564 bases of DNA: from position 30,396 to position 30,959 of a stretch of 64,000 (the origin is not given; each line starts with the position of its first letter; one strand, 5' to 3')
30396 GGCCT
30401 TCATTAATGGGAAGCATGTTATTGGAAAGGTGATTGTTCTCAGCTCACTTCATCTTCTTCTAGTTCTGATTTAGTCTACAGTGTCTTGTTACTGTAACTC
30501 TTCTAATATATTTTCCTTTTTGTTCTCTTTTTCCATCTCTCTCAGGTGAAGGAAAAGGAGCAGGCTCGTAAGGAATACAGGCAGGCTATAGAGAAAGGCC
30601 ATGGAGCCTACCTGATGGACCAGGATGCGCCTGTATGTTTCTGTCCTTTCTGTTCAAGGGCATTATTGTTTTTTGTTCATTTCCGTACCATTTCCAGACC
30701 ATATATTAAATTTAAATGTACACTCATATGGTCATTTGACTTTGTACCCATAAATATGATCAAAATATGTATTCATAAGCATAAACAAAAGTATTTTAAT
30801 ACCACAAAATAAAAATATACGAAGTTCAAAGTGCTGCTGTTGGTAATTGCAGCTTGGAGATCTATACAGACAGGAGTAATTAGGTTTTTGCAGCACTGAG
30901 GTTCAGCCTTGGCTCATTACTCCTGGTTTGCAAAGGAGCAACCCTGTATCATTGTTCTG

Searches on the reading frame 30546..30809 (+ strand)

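Call 19: search_protein_families(library=pfam, proteins=[window:30546-30809:+], max_evalue=0.01)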
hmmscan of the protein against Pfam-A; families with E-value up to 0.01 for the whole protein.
seq(88 aa): 1 family
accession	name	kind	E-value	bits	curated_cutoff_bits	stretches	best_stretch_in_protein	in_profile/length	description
PF08487.16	VIT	-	8.4e-06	26.4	26.5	1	1-32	61-92/111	Vault protein inter-alpha-trypsin domain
